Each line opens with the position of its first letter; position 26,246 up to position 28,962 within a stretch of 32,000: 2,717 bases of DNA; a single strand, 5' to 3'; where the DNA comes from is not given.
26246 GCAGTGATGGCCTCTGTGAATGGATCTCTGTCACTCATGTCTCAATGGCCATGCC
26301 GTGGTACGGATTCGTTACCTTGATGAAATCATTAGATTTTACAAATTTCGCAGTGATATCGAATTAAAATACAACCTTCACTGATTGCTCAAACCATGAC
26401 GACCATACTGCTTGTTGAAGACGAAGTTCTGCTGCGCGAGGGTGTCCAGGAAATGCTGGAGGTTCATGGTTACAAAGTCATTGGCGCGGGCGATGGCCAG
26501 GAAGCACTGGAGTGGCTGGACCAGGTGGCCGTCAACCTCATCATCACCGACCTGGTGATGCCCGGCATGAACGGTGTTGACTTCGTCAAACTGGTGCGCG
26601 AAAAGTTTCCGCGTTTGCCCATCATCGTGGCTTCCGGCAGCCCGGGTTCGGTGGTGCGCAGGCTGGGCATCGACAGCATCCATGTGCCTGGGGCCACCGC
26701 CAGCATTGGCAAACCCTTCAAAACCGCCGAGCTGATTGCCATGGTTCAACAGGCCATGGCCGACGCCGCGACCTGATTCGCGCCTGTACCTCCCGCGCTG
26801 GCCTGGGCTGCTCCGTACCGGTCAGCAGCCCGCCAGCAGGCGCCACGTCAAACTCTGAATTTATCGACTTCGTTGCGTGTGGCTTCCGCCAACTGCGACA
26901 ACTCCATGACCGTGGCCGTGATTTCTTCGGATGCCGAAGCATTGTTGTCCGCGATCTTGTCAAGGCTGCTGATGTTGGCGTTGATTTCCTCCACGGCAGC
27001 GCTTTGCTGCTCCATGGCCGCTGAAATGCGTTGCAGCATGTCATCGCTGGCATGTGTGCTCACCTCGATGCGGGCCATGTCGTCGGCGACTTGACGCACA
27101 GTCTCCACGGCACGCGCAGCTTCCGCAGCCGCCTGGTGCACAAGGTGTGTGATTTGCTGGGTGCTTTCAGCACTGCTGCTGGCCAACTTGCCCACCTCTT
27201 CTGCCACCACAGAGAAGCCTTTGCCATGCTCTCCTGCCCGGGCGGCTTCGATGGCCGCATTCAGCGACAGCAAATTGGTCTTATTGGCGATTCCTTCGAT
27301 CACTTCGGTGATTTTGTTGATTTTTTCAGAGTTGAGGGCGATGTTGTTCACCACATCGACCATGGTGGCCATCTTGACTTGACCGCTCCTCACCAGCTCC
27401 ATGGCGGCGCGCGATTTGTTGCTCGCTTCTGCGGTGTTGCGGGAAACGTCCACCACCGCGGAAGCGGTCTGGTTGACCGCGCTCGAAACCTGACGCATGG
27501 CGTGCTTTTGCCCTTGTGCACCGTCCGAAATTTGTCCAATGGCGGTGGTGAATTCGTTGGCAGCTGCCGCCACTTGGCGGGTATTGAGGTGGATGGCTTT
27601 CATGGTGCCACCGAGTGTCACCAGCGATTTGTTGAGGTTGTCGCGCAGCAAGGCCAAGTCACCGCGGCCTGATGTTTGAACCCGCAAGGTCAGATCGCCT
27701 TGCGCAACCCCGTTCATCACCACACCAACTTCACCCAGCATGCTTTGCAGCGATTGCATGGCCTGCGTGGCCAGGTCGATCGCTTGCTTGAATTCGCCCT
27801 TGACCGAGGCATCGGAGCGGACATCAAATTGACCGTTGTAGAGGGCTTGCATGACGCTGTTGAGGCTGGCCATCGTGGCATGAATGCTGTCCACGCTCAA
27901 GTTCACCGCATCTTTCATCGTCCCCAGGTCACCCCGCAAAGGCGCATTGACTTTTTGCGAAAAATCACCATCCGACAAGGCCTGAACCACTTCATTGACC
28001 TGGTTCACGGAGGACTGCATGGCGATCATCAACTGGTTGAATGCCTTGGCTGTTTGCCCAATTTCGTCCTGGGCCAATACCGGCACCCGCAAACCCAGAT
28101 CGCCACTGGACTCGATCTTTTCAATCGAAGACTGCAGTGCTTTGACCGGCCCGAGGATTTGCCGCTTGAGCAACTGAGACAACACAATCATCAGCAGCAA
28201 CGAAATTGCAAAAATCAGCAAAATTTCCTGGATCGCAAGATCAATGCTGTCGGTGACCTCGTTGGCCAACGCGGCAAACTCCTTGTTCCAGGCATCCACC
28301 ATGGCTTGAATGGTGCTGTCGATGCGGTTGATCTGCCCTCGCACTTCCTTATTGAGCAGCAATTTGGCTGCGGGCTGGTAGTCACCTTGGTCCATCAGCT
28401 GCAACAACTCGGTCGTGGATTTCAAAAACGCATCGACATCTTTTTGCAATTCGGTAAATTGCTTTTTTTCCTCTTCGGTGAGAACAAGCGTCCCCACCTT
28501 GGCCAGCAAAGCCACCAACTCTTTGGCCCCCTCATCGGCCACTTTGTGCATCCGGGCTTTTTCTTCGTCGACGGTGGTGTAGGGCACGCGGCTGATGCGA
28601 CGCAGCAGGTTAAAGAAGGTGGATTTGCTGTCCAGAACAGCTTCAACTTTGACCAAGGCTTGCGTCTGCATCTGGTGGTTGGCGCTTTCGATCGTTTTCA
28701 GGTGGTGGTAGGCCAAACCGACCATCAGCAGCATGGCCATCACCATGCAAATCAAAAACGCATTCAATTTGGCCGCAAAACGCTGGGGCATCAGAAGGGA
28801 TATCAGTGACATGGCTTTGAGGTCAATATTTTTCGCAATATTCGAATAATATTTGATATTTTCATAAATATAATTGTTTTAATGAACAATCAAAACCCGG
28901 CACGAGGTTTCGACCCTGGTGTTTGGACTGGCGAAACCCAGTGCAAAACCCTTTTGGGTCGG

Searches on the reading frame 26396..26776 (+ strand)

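Call 10: search_protein_families(library=pfam, proteins=[window:26396-26776:+], max_evalue=0.01)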
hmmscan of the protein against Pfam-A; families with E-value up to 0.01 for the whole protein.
window:26396-26776:+ (126 aa): 1 family
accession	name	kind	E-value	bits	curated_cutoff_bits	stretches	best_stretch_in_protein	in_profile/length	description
PF00072.30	Response_reg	-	2.7e-22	79.4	30.2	1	4-118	1-111/111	Response regulator receiver domain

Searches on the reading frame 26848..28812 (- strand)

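Call 10: search_protein_families(library=pfam, proteins=[window:26848-28812:-], max_evalue=0.01)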
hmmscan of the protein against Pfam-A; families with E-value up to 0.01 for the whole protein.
window:26848-28812:- (654 aa): 6 families
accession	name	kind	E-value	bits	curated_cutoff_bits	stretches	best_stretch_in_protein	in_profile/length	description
PF00015.26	MCPsignal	-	1.7e-35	122.8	34.6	1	465-620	2-171/172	Methyl-accepting chemotaxis protein (MCP) signalling domain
PF00672.30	HAMP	-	1.8e-21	76.6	25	2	215-262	2-48/53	HAMP domain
PF12729.13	4HB_MCP_1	-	5.3e-15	55.9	27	1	19-178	10-168/181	Four helix bundle sensory module for signal transduction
PF18947.5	HAMP_2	-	5.4e-15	55.5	24.3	1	257-311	12-66/67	HAMP domain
PF05227.19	CHASE3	-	0.0015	18.9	28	1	93-180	45-133/138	CHASE3 domain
PF01601.21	CoV_S2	-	0.0083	15.2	40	1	397-465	194-259/521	Coronavirus spike glycoprotein S2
